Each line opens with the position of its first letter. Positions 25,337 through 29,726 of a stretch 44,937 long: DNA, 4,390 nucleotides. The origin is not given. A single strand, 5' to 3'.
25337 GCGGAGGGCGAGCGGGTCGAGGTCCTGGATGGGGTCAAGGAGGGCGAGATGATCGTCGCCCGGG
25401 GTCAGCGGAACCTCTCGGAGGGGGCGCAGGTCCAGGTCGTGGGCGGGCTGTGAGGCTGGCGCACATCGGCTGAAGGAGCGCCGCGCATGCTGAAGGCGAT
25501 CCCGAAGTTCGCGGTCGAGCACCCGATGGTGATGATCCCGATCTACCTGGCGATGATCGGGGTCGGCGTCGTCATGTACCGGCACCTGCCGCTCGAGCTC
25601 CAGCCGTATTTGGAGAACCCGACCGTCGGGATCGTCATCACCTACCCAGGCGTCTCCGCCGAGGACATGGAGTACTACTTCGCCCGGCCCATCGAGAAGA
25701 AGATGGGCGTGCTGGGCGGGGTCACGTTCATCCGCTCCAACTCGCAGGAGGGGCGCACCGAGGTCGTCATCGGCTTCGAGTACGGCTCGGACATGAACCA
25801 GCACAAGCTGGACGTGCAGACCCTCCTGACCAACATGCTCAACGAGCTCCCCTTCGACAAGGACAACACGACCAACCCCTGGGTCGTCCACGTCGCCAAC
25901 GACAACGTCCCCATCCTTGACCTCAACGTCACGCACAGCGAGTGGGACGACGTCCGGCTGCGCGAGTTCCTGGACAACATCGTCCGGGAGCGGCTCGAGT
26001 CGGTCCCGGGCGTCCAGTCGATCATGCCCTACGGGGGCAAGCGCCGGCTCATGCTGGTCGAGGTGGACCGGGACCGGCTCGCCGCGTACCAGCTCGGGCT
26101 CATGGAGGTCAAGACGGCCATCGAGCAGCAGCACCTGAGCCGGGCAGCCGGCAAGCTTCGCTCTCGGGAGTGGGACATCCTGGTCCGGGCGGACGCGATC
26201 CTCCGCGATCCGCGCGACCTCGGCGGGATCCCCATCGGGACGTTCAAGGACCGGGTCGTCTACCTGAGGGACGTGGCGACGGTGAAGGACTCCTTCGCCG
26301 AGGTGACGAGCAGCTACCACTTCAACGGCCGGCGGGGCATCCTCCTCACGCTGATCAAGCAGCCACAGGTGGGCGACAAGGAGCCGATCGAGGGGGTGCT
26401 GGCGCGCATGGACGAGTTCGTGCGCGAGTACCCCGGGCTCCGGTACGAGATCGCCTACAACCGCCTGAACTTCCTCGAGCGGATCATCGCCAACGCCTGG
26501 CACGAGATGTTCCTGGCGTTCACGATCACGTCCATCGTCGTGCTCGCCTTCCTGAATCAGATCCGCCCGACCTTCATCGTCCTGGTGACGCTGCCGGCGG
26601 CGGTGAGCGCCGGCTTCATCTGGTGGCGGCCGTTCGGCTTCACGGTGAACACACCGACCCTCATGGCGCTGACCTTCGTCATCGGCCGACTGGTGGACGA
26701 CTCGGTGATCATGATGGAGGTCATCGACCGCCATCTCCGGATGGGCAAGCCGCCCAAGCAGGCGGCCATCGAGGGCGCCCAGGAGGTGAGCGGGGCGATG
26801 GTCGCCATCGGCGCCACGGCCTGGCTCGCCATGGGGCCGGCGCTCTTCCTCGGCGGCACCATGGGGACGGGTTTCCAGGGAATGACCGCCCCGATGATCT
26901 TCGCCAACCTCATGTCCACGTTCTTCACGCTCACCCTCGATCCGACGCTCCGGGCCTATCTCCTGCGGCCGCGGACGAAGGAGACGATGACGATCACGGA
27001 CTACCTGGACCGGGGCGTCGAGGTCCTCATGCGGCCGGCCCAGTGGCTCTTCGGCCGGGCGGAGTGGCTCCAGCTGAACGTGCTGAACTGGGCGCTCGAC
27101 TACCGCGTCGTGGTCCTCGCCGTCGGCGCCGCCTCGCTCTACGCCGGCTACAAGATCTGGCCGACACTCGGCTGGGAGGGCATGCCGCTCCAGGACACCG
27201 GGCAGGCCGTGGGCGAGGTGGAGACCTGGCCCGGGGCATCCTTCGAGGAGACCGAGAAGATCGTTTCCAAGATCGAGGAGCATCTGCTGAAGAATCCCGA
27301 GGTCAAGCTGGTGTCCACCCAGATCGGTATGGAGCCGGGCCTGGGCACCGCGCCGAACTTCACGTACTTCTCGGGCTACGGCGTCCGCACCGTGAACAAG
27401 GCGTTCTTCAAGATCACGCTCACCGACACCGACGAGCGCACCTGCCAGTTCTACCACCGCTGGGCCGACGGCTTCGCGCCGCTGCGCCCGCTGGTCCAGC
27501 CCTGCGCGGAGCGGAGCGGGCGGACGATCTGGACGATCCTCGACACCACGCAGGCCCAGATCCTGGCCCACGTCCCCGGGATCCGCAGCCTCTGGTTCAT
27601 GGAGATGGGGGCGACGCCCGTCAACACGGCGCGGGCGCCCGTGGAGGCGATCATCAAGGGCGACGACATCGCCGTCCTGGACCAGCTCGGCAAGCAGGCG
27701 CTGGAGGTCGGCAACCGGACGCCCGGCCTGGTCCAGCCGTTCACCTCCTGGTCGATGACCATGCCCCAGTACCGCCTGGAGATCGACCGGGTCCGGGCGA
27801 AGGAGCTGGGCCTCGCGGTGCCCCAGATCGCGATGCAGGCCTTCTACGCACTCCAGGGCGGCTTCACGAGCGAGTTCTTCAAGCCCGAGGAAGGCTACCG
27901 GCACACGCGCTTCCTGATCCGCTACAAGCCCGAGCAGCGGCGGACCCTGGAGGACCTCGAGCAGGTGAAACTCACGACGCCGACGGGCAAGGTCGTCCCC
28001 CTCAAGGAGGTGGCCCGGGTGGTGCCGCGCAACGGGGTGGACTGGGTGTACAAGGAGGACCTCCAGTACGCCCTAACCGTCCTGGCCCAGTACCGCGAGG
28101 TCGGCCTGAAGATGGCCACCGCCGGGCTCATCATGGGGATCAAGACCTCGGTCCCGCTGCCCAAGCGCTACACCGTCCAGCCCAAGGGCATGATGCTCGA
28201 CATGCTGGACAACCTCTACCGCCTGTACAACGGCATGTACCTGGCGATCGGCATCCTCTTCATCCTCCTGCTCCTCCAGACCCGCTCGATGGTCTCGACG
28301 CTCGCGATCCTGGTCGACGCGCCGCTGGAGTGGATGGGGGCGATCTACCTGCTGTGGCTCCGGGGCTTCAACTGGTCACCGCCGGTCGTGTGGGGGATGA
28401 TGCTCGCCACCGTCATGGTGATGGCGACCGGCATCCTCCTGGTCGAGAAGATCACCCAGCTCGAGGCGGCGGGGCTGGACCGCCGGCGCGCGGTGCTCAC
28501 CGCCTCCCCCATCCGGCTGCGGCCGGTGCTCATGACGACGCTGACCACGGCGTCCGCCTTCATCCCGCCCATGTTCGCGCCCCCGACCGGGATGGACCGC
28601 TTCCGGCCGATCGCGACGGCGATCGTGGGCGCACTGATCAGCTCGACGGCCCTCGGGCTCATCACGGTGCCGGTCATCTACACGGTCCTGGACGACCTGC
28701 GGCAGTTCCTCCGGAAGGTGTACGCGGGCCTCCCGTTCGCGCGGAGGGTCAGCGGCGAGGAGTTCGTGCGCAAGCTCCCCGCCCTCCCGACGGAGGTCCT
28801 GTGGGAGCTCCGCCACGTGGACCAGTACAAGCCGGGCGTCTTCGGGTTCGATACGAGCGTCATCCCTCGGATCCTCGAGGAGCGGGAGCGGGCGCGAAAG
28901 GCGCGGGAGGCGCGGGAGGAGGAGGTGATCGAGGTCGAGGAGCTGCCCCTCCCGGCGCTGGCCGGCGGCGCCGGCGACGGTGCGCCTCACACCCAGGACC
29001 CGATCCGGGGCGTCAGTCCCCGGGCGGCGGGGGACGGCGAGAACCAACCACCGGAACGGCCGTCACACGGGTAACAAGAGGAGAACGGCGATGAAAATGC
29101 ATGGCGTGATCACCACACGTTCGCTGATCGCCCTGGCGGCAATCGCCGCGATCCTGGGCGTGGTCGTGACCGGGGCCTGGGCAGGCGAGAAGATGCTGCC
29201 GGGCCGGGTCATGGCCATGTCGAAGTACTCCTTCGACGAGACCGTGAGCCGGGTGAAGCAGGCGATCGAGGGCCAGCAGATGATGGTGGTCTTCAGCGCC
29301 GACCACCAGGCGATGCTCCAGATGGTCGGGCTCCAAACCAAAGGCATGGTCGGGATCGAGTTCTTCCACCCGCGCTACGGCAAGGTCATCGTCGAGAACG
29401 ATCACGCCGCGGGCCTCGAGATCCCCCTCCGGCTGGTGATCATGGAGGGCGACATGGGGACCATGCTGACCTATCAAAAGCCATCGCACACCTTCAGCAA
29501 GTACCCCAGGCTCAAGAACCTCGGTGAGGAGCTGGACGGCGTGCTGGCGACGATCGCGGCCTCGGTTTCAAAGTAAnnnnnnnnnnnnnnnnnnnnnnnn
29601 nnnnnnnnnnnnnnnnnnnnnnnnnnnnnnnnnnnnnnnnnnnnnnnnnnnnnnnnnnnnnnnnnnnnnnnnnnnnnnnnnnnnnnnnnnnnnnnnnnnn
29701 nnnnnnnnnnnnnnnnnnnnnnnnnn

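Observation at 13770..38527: Four exact copies of AAACyy-N15-CGAATAC, each just upstream of a start codon: a putative ECF sigma regulon promoter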

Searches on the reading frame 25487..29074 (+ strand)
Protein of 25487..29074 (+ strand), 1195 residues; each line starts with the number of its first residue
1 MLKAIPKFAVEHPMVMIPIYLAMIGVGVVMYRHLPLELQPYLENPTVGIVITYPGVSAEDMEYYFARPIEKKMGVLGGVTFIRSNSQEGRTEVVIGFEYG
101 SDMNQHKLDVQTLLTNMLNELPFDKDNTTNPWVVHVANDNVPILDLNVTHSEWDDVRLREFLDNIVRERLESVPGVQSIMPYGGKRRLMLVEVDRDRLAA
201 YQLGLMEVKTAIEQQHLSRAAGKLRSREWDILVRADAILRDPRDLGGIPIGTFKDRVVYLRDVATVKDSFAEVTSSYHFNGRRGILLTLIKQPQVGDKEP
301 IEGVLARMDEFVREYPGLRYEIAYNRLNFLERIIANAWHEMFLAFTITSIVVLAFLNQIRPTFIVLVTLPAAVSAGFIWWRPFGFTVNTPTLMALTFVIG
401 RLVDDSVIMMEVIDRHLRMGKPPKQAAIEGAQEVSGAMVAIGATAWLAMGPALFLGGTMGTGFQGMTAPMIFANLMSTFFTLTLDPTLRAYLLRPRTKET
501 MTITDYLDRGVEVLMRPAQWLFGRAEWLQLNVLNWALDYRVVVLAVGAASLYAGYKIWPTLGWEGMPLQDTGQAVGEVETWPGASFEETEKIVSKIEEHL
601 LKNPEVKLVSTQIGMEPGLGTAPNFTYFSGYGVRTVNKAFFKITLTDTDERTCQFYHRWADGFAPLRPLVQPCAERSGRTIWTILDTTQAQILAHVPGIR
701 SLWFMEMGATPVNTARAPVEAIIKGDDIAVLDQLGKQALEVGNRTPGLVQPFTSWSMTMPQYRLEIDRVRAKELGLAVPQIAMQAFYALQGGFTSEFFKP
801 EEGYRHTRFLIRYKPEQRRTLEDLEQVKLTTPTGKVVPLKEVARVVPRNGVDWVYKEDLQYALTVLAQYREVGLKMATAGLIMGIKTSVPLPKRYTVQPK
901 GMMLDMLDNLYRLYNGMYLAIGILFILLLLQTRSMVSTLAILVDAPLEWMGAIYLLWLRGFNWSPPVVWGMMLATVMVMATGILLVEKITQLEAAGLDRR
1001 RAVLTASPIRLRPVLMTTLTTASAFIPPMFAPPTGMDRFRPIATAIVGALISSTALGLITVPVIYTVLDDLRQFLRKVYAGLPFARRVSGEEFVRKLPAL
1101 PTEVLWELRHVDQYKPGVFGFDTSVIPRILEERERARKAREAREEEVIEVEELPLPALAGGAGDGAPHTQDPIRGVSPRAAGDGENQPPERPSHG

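Call 11: search_protein_families(library=pfam, proteins=[window:25487-29074:+], max_evalue=0.01)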
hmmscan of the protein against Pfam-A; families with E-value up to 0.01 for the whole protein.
window:25487-29074:+ (1195 aa): 1 family
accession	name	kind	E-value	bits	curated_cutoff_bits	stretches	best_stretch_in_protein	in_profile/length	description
PF00873.25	ACR_tran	-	2.5e-173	578.8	28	2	6-620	2-606/1021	AcrB/AcrD/AcrF family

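Call 26: search_protein_families(library=ncbifam, proteins=[window:25487-29074:+], max_evalue=0.001)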
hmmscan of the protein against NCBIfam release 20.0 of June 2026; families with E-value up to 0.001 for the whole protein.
window:25487-29074:+ (1195 aa): 12 families
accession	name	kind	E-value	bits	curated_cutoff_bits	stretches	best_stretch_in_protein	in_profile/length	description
NF033617.1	RND_permease_2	subfamily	7.3e-148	494.3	1250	2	8-652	3-620/1009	multidrug efflux RND transporter permease subunit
NF000282.2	RND_permease_1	subfamily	2e-110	370.3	1250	2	7-617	2-614/1029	multidrug efflux RND transporter permease subunit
TIGR00915.1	2A0602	subfamily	2.6e-98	330.2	940.35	1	6-1070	2-1030/1050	efflux RND transporter permease subunit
TIGR00914.1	2A0601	subfamily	5.9e-91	305.7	701.45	2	1-614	1-611/1051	CusA/CzcA family heavy metal efflux RND transporter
NF007798.0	PRK10503.1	equivalog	1.2e-87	294.7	1584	2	15-616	22-612/1040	MdtB/MuxB family multidrug efflux RND transporter permease subunit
NF007905.0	PRK10614.1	equivalog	1.1e-81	275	1774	2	10-610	8-596/1025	multidrug efflux RND transporter permease subunit MdtC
NF007133.0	PRK09579.1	equivalog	1.9e-78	264.1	1763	2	10-521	8-516/1017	multidrug efflux RND transporter permease subunit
NF007842.1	PRK10555.1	equivalog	7.5e-74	249.2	1854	2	7-618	3-617/1036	multidrug efflux RND transporter permease AcrD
NF007131.0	PRK09577.1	equivalog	5.4e-66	223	1768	2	7-609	3-604/1045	multidrug efflux RND transporter permease subunit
NF000037.1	RND_perm_OqxB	exception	2.8e-61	207.5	2200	2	7-604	5-610/1050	multidrug efflux RND transporter permease subunit OqxB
NF011706.2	PRK15127.1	equivalog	8e-49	166.4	2150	2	5-500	1-504/1049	multidrug efflux RND transporter permease subunit AcrB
NF009584.0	PRK13024.1-4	equivalog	0.00014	20.4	1171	1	339-477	260-397/759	protein translocase subunit SecDF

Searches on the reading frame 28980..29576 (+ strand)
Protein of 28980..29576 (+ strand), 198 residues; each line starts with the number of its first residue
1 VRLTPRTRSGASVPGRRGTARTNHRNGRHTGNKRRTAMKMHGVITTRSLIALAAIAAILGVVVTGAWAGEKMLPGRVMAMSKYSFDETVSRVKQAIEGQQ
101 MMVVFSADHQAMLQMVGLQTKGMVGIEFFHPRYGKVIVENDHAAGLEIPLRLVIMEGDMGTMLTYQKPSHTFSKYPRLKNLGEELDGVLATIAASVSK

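Call 13: search_protein_families(library=pfam, proteins=[window:28980-29576:+], max_evalue=0.01)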
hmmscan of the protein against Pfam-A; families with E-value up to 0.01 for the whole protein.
window:28980-29576:+ (198 aa): 2 families
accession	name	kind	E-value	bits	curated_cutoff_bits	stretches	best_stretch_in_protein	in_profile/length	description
PF03625.19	DUF302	-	1.5e-08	34.9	23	1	108-168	2-63/63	Domain of unknown function DUF302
PF00245.25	Alk_phosphatase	-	0.0078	15.6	24.4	1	83-127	284-326/423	Alkaline phosphatase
